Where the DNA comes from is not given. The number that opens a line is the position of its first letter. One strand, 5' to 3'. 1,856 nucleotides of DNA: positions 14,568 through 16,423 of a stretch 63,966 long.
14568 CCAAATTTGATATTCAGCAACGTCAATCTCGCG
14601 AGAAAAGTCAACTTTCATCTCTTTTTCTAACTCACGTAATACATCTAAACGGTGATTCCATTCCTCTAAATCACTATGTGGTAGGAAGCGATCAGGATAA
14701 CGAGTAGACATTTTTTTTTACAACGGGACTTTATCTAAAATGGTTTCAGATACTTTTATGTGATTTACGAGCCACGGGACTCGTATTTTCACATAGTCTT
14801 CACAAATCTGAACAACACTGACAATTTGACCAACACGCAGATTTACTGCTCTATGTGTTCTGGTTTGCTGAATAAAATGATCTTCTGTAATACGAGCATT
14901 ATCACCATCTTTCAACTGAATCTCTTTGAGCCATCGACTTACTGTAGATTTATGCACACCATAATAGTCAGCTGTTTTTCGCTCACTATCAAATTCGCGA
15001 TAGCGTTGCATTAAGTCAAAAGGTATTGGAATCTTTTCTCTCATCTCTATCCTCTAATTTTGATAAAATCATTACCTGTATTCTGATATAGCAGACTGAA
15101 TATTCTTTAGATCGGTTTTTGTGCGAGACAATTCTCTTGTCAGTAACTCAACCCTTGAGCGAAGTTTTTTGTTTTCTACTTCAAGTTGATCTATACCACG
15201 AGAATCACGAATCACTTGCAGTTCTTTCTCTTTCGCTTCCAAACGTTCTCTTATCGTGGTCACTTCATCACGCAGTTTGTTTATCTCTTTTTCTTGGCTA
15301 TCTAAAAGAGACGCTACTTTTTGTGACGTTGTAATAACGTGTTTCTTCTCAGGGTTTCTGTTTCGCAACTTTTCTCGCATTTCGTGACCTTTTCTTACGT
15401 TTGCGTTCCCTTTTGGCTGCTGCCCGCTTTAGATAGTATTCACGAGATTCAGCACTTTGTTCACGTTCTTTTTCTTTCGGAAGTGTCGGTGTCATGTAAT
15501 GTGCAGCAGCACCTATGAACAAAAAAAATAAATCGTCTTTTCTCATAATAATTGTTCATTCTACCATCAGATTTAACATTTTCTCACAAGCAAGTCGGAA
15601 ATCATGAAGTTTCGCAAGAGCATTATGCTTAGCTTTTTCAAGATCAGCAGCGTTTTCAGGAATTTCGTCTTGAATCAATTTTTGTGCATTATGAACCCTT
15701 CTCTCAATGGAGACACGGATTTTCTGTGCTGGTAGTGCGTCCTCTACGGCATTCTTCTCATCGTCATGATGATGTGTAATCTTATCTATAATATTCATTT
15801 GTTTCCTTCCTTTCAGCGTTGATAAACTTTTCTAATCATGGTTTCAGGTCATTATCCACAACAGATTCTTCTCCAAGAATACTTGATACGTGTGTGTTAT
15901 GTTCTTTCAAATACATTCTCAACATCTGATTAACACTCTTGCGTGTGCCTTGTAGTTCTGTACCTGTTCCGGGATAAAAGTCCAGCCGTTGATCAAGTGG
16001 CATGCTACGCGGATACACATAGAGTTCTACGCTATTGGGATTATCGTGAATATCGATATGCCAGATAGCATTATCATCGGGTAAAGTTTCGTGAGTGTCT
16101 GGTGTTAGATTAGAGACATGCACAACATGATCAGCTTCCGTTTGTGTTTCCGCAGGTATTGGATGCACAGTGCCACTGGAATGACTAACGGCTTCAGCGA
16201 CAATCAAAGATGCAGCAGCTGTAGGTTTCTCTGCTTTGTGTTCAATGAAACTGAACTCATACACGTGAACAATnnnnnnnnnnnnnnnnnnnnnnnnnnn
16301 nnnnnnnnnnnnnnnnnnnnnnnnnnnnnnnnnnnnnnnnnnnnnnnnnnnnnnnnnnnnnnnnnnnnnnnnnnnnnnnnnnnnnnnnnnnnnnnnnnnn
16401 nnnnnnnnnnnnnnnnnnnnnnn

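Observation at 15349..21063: Island of envelope-targeted genes around the endolysin: HExxH protease, OMP beta-barrel, DUF805 protein, a paralog pair and a collagen-like lipoprotein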

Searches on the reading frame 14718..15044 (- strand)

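Call 39: search_protein_families(library=pfam, max_evalue=0.05, proteins=[window:14718-15044:-])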
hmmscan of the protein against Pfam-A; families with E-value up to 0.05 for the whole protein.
window:14718-15044:- (108 aa): 4 families
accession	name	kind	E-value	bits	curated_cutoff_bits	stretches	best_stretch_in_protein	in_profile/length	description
PF13384.12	HTH_23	-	6.9e-05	23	24.6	1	19-42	18-41/50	Homeodomain-like domain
PF13613.12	HTH_Tnp_4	-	0.0027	17.7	27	1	13-42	14-43/53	Helix-turn-helix of DDE superfamily endonuclease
PF05269.17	Phage_CII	-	0.0056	17.3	21.3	1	20-43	25-48/91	Bacteriophage CII protein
PF12728.13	HTH_17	-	0.01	16.5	27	1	24-44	7-27/51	Helix-turn-helix domain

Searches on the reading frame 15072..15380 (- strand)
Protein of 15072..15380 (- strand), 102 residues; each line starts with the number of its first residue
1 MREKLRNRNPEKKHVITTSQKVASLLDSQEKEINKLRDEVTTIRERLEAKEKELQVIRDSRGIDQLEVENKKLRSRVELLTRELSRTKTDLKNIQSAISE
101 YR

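Call 39: search_protein_families(library=pfam, max_evalue=0.05, proteins=[window:15072-15380:-])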
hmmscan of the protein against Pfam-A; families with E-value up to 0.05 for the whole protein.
window:15072-15380:- (102 aa): 23 families
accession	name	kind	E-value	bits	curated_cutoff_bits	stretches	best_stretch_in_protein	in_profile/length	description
PF22216.1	Sas-6_C_CC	-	0.00019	22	27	0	60-75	37-52/57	Spindle assembly abnormal protein 6 homolog, C-terminal coiled coil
PF07989.16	Cnn_1N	-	0.00054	20.5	28.5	1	29-98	5-73/74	Centrosomin N-terminal motif 1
PF25450.1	Rab11-FIP3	-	0.0024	18.6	31.9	1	50-100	50-100/125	Rab11-FIP3-like domain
PF12795.12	MscS_porin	-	0.004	17.2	34.4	1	15-101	28-118/238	Mechanosensitive ion channel porin domain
PF07889.17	DUF1664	-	0.008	16.7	34.6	0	11-58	60-107/124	Protein of unknown function (DUF1664)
PF24423.1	OVT1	-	0.0083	16.9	30.9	0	43-96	13-64/100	Major antigen, helical domain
PF04201.20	TPD52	-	0.012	16.3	25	1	30-70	10-50/108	Tumour protein D52 family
PF05377.16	FlaC_arch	-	0.015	16.1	27.8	0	22-47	12-37/55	Flagella accessory protein C (FlaC)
PF10805.13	DUF2730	-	0.017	15.7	24.9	1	30-88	32-90/102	Protein of unknown function (DUF2730)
PF09789.14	CC149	-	0.017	14.9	30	0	11-59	55-103/316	Coiled-coil domain-containing protein 149-A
PF09969.14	DUF2203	-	0.018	16.2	24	1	20-96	9-81/122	Uncharacterized conserved protein (DUF2203)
PF07888.16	CALCOCO1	-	0.021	14.2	36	0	3-86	178-262/496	Calcium binding and coiled-coil domain (CALCOCO1) like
PF18788.6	DarA_N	-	0.022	15.1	27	0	64-100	4-40/122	Defence against restriction A N-terminal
PF10241.14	KxDL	-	0.025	15.3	27.2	0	43-99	21-72/86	Uncharacterized conserved protein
PF18504.6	Csm1_N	-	0.025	15.3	26.3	0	23-54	33-64/70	Csm1 N-terminal domain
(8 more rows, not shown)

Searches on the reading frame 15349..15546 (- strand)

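Call 39: search_protein_families(library=pfam, max_evalue=0.05, proteins=[window:15349-15546:-])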
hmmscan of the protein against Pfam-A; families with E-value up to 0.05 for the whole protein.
window:15349-15546:- (65 aa): 1 family
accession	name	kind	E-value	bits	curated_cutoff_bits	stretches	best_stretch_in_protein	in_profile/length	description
PF06440.16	DNA_pol3_theta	-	0.036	14.2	34.6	1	17-51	30-64/70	DNA polymerase III, theta subunit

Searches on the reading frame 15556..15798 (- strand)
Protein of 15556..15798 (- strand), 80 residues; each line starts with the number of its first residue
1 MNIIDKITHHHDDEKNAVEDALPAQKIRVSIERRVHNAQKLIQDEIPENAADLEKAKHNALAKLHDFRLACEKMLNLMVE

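Call 3: search_protein_families(library=pfam, max_evalue=0.1, proteins=[window:15556-15798:-])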
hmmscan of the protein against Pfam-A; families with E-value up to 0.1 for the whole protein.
window:15556-15798:- (80 aa): 1 family
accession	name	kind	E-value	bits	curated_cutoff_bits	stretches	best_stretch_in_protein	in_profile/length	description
PF08968.15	DUF1885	-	0.048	14.1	25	1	25-70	73-118/133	Domain of unknown function (DUF1885)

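Call 4: search_protein_families(library=phrogs, max_evalue=0.01, proteins=[window:15556-15798:-])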
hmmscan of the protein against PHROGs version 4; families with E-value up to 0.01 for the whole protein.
window:15556-15798:- (80 aa): 0 families

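Call 101: search_protein_families(library=padloc, max_evalue=0.01, proteins=[window:15556-15798:-])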
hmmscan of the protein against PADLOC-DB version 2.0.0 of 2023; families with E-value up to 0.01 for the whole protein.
window:15556-15798:- (80 aa): 0 families

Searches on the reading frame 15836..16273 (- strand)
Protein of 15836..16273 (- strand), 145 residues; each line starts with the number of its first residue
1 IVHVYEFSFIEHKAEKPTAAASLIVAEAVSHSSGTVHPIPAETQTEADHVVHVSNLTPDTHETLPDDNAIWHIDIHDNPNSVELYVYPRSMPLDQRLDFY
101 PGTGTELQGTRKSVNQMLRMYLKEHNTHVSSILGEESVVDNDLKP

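Call 86: search_dna_similar(query=window:15836-16273:-, collection=phages, mode=protein, max_evalue=0.01, max_rows=10)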
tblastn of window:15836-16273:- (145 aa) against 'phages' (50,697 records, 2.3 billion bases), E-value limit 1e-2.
No match.
